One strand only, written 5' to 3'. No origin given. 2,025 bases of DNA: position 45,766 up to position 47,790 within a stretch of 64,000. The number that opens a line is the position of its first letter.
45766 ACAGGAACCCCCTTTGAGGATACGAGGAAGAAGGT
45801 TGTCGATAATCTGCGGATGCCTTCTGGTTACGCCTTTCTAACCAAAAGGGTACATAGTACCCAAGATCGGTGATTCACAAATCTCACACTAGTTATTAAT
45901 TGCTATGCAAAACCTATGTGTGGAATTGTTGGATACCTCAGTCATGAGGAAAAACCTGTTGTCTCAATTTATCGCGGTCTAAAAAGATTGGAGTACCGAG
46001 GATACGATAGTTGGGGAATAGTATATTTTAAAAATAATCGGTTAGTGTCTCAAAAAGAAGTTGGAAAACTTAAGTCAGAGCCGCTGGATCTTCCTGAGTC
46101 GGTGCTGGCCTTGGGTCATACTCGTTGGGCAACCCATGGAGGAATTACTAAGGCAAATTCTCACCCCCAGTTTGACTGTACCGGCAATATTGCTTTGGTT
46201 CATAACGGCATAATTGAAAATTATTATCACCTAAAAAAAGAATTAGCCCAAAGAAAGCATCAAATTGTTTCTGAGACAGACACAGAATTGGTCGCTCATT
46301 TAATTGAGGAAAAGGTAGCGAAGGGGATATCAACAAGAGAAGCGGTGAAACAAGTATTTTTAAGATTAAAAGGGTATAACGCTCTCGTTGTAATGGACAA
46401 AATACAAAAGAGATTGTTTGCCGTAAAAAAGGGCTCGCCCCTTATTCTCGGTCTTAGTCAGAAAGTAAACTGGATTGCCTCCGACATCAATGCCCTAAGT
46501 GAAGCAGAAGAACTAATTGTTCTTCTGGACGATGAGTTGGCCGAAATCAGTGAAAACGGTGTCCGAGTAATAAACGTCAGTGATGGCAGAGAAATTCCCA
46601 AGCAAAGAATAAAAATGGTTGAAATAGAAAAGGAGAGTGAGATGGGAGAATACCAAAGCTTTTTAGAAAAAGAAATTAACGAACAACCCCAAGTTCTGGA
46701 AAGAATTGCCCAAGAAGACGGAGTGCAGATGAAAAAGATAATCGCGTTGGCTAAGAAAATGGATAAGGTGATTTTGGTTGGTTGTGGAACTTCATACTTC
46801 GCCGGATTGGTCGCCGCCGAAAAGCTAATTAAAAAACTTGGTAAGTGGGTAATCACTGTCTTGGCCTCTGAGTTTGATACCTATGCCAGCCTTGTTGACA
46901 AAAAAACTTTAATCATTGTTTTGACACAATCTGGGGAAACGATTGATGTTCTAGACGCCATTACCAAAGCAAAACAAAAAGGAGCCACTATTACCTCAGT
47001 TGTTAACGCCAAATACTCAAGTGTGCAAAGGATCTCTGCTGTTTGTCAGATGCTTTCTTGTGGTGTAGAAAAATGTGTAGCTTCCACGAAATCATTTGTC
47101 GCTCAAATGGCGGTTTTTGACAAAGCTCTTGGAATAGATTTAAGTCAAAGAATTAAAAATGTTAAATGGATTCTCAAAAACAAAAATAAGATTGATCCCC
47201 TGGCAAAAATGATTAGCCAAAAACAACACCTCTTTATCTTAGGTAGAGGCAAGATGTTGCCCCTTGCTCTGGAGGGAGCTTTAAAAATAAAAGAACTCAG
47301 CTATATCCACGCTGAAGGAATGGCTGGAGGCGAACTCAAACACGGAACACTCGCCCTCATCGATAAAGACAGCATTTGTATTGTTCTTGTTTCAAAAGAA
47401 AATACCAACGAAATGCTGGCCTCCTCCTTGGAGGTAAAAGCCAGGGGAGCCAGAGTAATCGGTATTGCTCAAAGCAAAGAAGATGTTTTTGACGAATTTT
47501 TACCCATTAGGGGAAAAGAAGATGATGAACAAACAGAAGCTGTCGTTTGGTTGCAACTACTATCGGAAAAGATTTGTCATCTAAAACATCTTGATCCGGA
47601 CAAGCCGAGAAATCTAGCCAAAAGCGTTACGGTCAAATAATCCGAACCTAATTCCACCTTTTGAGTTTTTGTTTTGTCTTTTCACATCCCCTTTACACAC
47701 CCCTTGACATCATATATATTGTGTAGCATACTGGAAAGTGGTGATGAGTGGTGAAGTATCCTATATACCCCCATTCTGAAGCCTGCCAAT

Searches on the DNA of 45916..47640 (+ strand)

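Call 11: search_rna_families(sources=[L001, L002, L003], threshold=gathering)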
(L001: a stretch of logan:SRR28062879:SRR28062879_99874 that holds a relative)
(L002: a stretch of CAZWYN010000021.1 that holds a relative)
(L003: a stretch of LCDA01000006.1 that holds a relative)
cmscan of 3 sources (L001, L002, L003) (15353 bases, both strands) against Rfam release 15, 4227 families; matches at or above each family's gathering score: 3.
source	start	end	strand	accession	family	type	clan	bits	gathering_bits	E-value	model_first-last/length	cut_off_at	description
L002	2826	2985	+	RF00234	glmS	Cis-reg; riboswitch;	-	45.7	37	4.5e-08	1-167/167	no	glmS glucosamine-6-phosphate activated ribozyme aptamer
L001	738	896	+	RF00234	glmS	Cis-reg; riboswitch;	-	45.6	37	4.9e-08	1-167/167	no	glmS glucosamine-6-phosphate activated ribozyme aptamer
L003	2836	2960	+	RF00234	glmS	Cis-reg; riboswitch;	-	44.2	37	1.2e-07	1-167/167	no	glmS glucosamine-6-phosphate activated ribozyme aptamer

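Call 29: search_rna_families(sources=[L004, L005, L006, L007, L008, L009, L010, L011, L013, L014, L015], threshold=evalue, max_evalue=0.1)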
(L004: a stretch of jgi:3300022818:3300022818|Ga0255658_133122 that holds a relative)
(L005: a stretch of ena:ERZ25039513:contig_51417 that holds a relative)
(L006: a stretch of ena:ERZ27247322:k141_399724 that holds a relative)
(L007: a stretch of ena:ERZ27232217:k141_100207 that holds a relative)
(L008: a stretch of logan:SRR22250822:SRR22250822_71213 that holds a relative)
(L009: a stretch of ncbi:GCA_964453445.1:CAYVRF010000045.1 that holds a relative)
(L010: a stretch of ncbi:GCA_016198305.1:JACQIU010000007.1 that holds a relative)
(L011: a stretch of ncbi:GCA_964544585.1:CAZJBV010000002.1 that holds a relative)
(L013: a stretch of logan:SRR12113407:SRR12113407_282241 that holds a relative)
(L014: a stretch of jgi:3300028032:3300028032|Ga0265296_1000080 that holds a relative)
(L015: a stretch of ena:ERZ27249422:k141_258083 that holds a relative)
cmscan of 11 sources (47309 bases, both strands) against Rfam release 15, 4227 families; matches with E-value up to 0.1: 7.
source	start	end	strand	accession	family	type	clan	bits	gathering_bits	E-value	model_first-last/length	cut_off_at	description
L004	1322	1493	+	RF00234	glmS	Cis-reg; riboswitch;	-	50.5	37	7.2e-09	1-167/167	no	glmS glucosamine-6-phosphate activated ribozyme aptamer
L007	1328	1460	+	RF00234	glmS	Cis-reg; riboswitch;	-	50.1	37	9e-09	1-167/167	no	glmS glucosamine-6-phosphate activated ribozyme aptamer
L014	1324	1485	+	RF00234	glmS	Cis-reg; riboswitch;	-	49.6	37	1.2e-08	1-167/167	no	glmS glucosamine-6-phosphate activated ribozyme aptamer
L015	1324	1485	+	RF00234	glmS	Cis-reg; riboswitch;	-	49.6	37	1.2e-08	1-167/167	no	glmS glucosamine-6-phosphate activated ribozyme aptamer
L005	1330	1496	+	RF00234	glmS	Cis-reg; riboswitch;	-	47.6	37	4.4e-08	1-167/167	no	glmS glucosamine-6-phosphate activated ribozyme aptamer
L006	1324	1472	+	RF00234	glmS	Cis-reg; riboswitch;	-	46.5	37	8.6e-08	1-167/167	no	glmS glucosamine-6-phosphate activated ribozyme aptamer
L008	1333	1457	+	RF00234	glmS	Cis-reg; riboswitch;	-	42.6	37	1e-06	1-167/167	no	glmS glucosamine-6-phosphate activated ribozyme aptamer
